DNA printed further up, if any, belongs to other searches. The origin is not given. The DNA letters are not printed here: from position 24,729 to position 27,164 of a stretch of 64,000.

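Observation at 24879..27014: PurF-PurN (amidophosphoribosyltransferase / GAR-transformylase) fusion gene inserted into the dcw cluster, compositionally GC-richer than its surroundings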

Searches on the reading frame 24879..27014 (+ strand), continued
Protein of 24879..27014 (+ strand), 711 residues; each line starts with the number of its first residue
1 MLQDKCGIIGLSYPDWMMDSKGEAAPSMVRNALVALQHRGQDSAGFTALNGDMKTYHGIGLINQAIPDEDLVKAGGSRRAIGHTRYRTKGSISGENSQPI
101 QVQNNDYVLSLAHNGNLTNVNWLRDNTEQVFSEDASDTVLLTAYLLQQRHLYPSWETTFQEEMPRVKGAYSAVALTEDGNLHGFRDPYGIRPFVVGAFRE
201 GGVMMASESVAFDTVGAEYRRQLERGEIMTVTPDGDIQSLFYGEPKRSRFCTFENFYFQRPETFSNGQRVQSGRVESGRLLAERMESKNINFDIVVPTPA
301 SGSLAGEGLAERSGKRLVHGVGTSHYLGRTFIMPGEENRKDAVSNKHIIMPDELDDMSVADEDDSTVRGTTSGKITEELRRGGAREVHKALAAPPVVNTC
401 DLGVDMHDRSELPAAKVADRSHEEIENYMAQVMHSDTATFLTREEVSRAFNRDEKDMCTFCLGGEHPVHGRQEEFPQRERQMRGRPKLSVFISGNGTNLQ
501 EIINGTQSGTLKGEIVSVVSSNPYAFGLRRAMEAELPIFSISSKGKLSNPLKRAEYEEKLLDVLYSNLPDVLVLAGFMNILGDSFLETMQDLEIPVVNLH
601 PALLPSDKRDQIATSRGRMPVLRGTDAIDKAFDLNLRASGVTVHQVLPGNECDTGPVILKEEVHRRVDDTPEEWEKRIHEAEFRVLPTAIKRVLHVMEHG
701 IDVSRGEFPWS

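Call 9: find_encoding_contigs(protein=P0019, flank=10000, max_places=2)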
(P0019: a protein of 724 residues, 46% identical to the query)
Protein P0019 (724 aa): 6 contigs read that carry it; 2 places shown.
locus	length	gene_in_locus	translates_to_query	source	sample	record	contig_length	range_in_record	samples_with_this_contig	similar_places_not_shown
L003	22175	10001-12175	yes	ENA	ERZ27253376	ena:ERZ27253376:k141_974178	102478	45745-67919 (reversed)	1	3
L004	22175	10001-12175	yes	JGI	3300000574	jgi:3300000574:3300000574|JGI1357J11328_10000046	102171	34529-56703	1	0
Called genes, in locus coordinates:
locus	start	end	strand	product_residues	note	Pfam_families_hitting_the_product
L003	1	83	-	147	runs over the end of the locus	PF02367:TsaE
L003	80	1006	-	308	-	PF00932:LTD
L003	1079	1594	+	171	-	-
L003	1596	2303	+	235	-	PF02463:SMC_N (faint), PF20720:nSTAND3 (faint), PF00005:ABC_tran, PF13304:AAA_21 (faint), PF13401:AAA_22 (faint), PF00004:AAA (faint)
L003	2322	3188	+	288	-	PF18075:FtsX_ECD, PF02687:FtsX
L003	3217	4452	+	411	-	PF24161:CCDC39 (faint), PF28256:CCDC171 (weak), PF24568:CC_PcsB (weak), PF13529:Peptidase_C39_2 (weak)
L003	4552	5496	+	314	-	PF01996:F420_ligase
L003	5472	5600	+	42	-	-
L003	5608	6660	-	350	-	PF03462:PCRF, PF00472:RF-1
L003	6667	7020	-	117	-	-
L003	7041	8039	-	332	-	PF00389:2-Hacid_dh, PF02826:2-Hacid_dh_C, PF03446:NAD_binding_2 (weak)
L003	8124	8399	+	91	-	-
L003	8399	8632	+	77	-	PF07927:HicA_toxin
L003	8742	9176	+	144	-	PF01471:PG_binding_1, PF09374:PG_binding_3 (faint)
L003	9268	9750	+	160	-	PF01471:PG_binding_1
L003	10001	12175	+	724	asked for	PF13522:GATase_6, PF13537:GATase_7, PF00551:Formyl_trans_N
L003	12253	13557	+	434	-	PF02844:GARS_N, PF01071:GARS_A, PF02786:CPSase_L_D2 (weak), PF08443:RimK (weak), PF13535:ATP-grasp_4 (weak), PF02843:GARS_C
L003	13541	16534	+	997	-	PF18072:FGAR-AT_linker, PF00586:AIRS, PF02769:AIRS_C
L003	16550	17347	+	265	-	PF13507:GATase_5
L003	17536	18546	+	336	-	PF06849:DUF1246, PF02655:ATP-grasp_3, PF02786:CPSase_L_D2 (faint), PF06973:DUF1297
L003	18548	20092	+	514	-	PF02142:MGS, PF01808:AICARFT_IMPCHas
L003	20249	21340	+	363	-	PF06849:DUF1246, PF06973:DUF1297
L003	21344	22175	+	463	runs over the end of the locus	PF00206:Lyase_1, PF10397:ADSL_C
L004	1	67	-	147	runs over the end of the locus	PF02367:TsaE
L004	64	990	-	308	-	PF00932:LTD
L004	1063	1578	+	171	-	-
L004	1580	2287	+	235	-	PF02463:SMC_N (faint), PF20720:nSTAND3 (faint), PF00005:ABC_tran, PF13304:AAA_21 (faint), PF13401:AAA_22 (faint), PF00004:AAA (faint)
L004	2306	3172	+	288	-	PF18075:FtsX_ECD, PF02687:FtsX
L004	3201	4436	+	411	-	PF24161:CCDC39 (faint), PF28256:CCDC171 (weak), PF24568:CC_PcsB (weak), PF13529:Peptidase_C39_2 (weak)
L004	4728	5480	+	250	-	PF01996:F420_ligase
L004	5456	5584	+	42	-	-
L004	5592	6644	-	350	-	PF03462:PCRF, PF00472:RF-1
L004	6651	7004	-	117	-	-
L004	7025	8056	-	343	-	PF00389:2-Hacid_dh, PF02826:2-Hacid_dh_C, PF03446:NAD_binding_2 (weak)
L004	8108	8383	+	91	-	-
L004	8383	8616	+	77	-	PF07927:HicA_toxin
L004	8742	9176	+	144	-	PF01471:PG_binding_1, PF09374:PG_binding_3 (faint)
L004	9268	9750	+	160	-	PF01471:PG_binding_1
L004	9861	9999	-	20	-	-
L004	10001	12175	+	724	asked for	PF13522:GATase_6, PF13537:GATase_7, PF00551:Formyl_trans_N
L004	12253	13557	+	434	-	PF02844:GARS_N, PF01071:GARS_A, PF02786:CPSase_L_D2 (weak), PF08443:RimK (weak), PF13535:ATP-grasp_4 (weak), PF02843:GARS_C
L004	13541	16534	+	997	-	PF18072:FGAR-AT_linker, PF00586:AIRS, PF02769:AIRS_C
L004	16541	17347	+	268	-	PF13507:GATase_5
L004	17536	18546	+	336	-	PF06849:DUF1246, PF02655:ATP-grasp_3, PF02786:CPSase_L_D2 (faint), PF06973:DUF1297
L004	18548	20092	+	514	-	PF02142:MGS, PF01808:AICARFT_IMPCHas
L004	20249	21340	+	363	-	PF06849:DUF1246, PF06973:DUF1297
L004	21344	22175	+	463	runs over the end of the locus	PF00206:Lyase_1, PF10397:ADSL_C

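Call 13: find_encoding_contigs(protein=P0001, flank=10000, max_places=5)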
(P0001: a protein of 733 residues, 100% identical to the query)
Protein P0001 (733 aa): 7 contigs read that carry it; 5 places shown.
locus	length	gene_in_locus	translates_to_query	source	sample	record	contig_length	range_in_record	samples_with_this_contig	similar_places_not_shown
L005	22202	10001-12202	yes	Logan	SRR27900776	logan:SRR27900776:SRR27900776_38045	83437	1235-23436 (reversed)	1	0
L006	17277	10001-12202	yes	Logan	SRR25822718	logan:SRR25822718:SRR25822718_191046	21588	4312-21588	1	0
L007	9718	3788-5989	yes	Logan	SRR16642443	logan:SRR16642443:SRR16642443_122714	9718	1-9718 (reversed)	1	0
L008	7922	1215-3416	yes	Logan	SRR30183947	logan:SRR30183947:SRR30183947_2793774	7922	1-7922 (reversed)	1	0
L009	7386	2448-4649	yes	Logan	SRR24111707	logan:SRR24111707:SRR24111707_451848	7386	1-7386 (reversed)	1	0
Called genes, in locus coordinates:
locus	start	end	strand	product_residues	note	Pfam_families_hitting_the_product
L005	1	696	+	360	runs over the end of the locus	PF00483:NTP_transferase, PF22640:ManC_GMP_beta-helix (faint)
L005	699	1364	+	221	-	PF02397:Bac_transf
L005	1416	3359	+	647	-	PF13196:DUF4012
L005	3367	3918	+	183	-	PF11967:RecO_N, PF02565:RecO_C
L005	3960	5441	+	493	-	PF28494:GlyRS_ins_1 (weak), PF00587:tRNA-synt_2b, PF03129:HGTP_anticodon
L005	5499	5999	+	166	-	-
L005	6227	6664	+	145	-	PF02381:MraZ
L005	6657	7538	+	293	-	PF01795:Methyltransf_5, PF13847:Methyltransf_31 (faint)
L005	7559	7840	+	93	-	-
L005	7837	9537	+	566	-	PF03717:PBP_dimer, PF00905:Transpeptidase, PF13354:Beta-lactamase2 (faint)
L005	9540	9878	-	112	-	PF01588:tRNA_bind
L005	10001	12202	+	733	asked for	PF13522:GATase_6, PF13537:GATase_7, PF00551:Formyl_trans_N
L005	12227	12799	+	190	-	PF04307:YdjM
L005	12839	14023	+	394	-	PF08245:Mur_ligase_M, PF02875:Mur_ligase_C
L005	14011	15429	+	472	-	PF01225:Mur_ligase, PF08245:Mur_ligase_M, PF02875:Mur_ligase_C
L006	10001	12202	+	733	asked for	PF13522:GATase_6, PF13537:GATase_7, PF00551:Formyl_trans_N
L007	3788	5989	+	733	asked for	PF13522:GATase_6, PF13537:GATase_7, PF00551:Formyl_trans_N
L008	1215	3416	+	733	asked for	PF13522:GATase_6, PF13537:GATase_7, PF00551:Formyl_trans_N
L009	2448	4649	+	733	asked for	PF13522:GATase_6, PF13537:GATase_7, PF00551:Formyl_trans_N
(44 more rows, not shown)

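Call 14: find_encoding_contigs(protein=P0002, flank=10000, max_places=3)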
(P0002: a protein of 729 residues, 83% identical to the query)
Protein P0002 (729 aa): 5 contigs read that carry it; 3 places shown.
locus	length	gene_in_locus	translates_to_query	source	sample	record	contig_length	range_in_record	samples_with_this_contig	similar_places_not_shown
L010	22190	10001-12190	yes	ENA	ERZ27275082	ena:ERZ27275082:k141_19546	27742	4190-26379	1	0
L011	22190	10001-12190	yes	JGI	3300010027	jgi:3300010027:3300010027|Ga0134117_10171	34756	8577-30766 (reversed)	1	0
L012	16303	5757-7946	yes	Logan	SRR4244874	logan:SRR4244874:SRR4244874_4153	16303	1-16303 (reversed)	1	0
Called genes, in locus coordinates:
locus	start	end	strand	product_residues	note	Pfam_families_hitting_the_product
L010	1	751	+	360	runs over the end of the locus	PF00483:NTP_transferase, PF22640:ManC_GMP_beta-helix (weak)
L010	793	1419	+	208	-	PF02397:Bac_transf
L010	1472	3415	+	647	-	PF13196:DUF4012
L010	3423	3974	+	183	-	PF11967:RecO_N, PF02565:RecO_C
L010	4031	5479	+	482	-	PF28494:GlyRS_ins_1 (weak), PF00587:tRNA-synt_2b (weak), PF03129:HGTP_anticodon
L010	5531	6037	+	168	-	-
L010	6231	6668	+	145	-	PF02381:MraZ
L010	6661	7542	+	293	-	PF01795:Methyltransf_5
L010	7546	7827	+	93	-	-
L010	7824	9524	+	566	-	PF03717:PBP_dimer, PF00905:Transpeptidase, PF13354:Beta-lactamase2 (faint)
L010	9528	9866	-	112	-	PF01588:tRNA_bind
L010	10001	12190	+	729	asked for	PF13522:GATase_6, PF13537:GATase_7, PF00551:Formyl_trans_N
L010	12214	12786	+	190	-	PF04307:YdjM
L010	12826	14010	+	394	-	PF08245:Mur_ligase_M, PF02875:Mur_ligase_C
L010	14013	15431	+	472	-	PF01225:Mur_ligase, PF08245:Mur_ligase_M, PF02875:Mur_ligase_C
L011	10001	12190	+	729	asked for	PF13522:GATase_6, PF13537:GATase_7, PF00551:Formyl_trans_N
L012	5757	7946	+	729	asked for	PF13522:GATase_6, PF13537:GATase_7, PF00551:Formyl_trans_N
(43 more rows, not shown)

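Call 22: find_related_loci(query=A1, collection=genome_contigs, flank=10000)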
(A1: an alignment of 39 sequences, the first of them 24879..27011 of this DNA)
Query A1 (711 aa) in genome_contigs; peptide patterns used: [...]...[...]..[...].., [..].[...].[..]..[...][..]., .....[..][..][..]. (x = any residue, [..] = any of these).
600 stretches matched a pattern (row limit reached: there are more); 597 encode a relative of the query (tblastn E <= 1e-3); the best 80 are kept; 80 distinct loci.
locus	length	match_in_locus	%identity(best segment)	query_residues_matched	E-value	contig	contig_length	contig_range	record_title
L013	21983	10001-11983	33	3-693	1e-97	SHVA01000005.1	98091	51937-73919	MAG: Solirubrobacterales bacterium isolate Baikal-deep-G24 BACOMB-C554, whole genome shotgun sequence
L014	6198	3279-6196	37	2-660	3e-80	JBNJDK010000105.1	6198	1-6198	MAG: Bacillota bacterium isolate Y23_45dBSd4.bin.61 NODE_7357_length_6198_cov_15.838498, whole genome shotgun sequence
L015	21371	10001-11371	37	3-473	2e-79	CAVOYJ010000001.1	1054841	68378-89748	MAG: uncultured Actinomycetes bacterium isolate MFD09779.bin.2.4 genome assembly, contig: contig_12260, whole genome sho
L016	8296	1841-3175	38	6-468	5e-79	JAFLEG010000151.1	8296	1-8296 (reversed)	MAG: Verrucomicrobia bacterium isolate UWPOB_VERRUCO1 gnl_X_JEIBJCKH_151, whole genome shotgun sequence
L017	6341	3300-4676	35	3-480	2e-78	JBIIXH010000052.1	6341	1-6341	MAG: Rhodoluna sp. isolate ME2005-06-22_3300042363_group2_bin55 Rohwer_bin178_scaffold_5013_c1, whole genome shotgun seq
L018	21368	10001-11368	37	2-469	5e-77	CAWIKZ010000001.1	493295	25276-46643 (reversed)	MAG: uncultured Acidobacteriaceae bacterium isolate MFD03323.bin.1.140 genome assembly, contig: contig_23367, whole geno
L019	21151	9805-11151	35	1-468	9e-77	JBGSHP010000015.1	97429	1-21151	MAG: Candidatus Zixiibacteriota bacterium isolate JTS-AC108 k141_4502905, whole genome shotgun sequence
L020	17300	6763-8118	36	1-473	2e-76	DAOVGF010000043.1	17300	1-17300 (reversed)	MAG TPA_asm: Candidatus Aerophobetes bacterium isolate CSMAG_1128 CSMAG_1128_k141_4023761_length_17300_cov_11.7558, whol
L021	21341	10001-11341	36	1-468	1e-76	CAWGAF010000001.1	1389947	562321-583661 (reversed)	MAG: uncultured Chloroflexia bacterium isolate MFD04408.bin.2.19 genome assembly, contig: contig_17373, whole genome sho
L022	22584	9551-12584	34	1-691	3e-76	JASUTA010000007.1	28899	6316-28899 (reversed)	MAG: Clostridiales bacterium isolate DJKA99_ANT-F21_bin.21 scaffold_411, whole genome shotgun sequence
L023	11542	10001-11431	36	3-480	1e-75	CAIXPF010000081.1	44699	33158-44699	MAG: uncultured Acidimicrobiia bacterium isolate ErkenSummer_bin-0525 genome assembly, contig: bin-0525:081/208, whole g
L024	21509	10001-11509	33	2-513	5e-77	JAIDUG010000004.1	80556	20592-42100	MAG: Ruminococcus sp. isolate SC0367_S14_6 SC0367_S14_6_contig_4, whole genome shotgun sequence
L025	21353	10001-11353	36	2-467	1e-75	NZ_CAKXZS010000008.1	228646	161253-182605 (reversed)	Mesorhizobium ventifaucium isolate STM4922sample, whole genome shotgun sequence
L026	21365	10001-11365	37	3-470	2e-75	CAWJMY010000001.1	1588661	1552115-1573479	MAG: uncultured Solirubrobacteraceae bacterium isolate MFD02581.bin.2.41 genome assembly, contig: contig_18431, whole ge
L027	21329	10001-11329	36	6-468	3e-75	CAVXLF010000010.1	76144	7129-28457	MAG: uncultured Verrucomicrobiae bacterium isolate MFD04780.bin.2.37 genome assembly, contig: contig_23952, whole genome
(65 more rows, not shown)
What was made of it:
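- Tried and rejected: GTDB genome scan with the family alignment (call 22).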

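Call 25: find_encoding_contigs(protein=P0121, flank=10000, max_places=3)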
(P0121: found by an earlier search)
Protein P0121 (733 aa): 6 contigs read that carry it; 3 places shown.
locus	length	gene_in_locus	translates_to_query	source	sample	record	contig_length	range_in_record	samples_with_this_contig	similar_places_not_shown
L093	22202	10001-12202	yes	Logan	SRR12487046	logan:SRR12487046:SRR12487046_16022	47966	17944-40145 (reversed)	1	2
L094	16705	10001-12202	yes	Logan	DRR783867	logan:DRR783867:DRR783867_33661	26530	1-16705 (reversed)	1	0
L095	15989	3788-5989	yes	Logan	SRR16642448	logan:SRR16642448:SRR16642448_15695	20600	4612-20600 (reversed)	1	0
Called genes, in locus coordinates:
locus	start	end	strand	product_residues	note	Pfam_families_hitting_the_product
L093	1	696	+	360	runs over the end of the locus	PF00483:NTP_transferase, PF22640:ManC_GMP_beta-helix (faint)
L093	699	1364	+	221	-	PF02397:Bac_transf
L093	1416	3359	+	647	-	PF13196:DUF4012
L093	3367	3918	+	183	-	PF11967:RecO_N, PF02565:RecO_C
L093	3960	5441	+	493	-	PF28494:GlyRS_ins_1 (weak), PF00587:tRNA-synt_2b, PF03129:HGTP_anticodon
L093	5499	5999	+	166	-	-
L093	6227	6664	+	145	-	PF02381:MraZ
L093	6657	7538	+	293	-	PF01795:Methyltransf_5, PF13847:Methyltransf_31 (faint)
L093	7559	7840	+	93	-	-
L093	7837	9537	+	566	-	PF03717:PBP_dimer, PF00905:Transpeptidase, PF13354:Beta-lactamase2 (faint)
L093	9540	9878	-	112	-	PF01588:tRNA_bind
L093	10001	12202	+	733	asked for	PF13522:GATase_6, PF13537:GATase_7, PF00551:Formyl_trans_N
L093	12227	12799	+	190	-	PF04307:YdjM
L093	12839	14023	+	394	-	PF08245:Mur_ligase_M, PF02875:Mur_ligase_C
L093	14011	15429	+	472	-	PF01225:Mur_ligase, PF08245:Mur_ligase_M, PF02875:Mur_ligase_C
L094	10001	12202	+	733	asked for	PF13522:GATase_6, PF13537:GATase_7, PF00551:Formyl_trans_N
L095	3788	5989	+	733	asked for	PF13522:GATase_6, PF13537:GATase_7, PF00551:Formyl_trans_N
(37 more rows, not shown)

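Call 26: find_encoding_contigs(protein=P0004, flank=10000, max_places=2)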
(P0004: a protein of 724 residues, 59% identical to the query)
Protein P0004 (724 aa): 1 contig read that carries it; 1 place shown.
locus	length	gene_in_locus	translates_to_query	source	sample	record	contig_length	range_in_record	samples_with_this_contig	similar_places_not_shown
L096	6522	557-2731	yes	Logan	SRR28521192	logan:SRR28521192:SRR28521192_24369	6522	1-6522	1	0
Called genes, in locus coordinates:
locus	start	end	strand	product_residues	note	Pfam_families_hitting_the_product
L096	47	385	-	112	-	PF01588:tRNA_bind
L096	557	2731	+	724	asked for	PF00551:Formyl_trans_N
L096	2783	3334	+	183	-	PF04307:YdjM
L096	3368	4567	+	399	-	PF08245:Mur_ligase_M, PF02875:Mur_ligase_C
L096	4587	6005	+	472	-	PF01225:Mur_ligase, PF08245:Mur_ligase_M, PF02875:Mur_ligase_C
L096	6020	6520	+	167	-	?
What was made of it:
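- Old placement: the same dcw-adjacent position holds at 83% and 59% identity (calls 13, 14, 26). The association with ftsI, ydjM, murE and murC is stable over deep divergence (calls 13, 14, 26). The gene is conserved across at least three sub-lineages and many samples (calls 13, 14, 25, 26).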

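Call 29: find_homologous_proteins(query=A2, max_evalue=1e-20)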
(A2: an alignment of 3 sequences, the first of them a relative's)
Query A2 (3 sequences) (431 aa, profile of the alignment): 8000 proteins with E <= 1e-20 among 8000 candidates; the best 120 are listed.
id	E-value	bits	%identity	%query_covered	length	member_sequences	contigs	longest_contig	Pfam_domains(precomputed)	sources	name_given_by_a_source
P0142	5.2e-241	818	-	-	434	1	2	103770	PF13535.12,PF02844.22,PF02843.23,PF02786.23,PF08443.17,PF01071.25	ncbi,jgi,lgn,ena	-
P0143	3.0e-210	717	100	100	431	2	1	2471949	PF02844.22,PF02843.23,PF01071.25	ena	-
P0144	3.2e-165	568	67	100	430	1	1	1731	PF02844.22,PF02843.23,PF01071.25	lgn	-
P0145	4.9e-163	561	66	99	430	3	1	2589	PF02844.22,PF02843.23,PF01071.25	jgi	-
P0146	5.4e-160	551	64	98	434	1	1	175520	PF02844.22,PF02843.23,PF01071.25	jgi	jgi:phosphoribosylamine--glycine ligase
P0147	2.7e-158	545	69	100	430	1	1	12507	PF02844.22,PF02843.23,PF01071.25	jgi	jgi:phosphoribosylamine--glycine ligase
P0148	1.7e-157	543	45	99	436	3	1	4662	PF02844.22,PF02843.23,PF02786.23,PF01071.25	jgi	jgi:phosphoribosylamine---glycine ligase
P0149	4.0e-156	538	46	98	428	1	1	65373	PF02844.22,PF02843.23,PF02222.28,PF02655.20,PF01071.25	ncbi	-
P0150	7.8e-155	534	45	98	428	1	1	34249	PF02844.22,PF02843.23,PF02222.28,PF02655.20,PF01071.25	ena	-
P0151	7.2e-152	524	44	98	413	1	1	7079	PF02844.22,PF02843.23,PF01071.25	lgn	-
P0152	2.4e-151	522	41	98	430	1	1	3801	PF02844.22,PF02843.23,PF02786.23,PF02222.28,PF08443.17,PF01071.25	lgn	-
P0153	5.1e-150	518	42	98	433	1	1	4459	PF02844.22,PF02843.23,PF02222.28,PF01071.25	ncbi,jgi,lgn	-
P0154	1.5e-149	517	44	98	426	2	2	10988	PF02844.22,PF02843.23,PF01071.25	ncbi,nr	ncbi:MAG: phosphoribosylamine--glycine ligase [Planctomycetes bacterium]|nr:phosphoribosylamine--gly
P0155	9.0e-149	514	41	98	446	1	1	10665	PF02844.22,PF02843.23,PF01071.25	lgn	-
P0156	9.0e-149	514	45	98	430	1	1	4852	PF02844.22,PF02843.23,PF02222.28,PF01071.25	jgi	jgi:phosphoribosylamine--glycine ligase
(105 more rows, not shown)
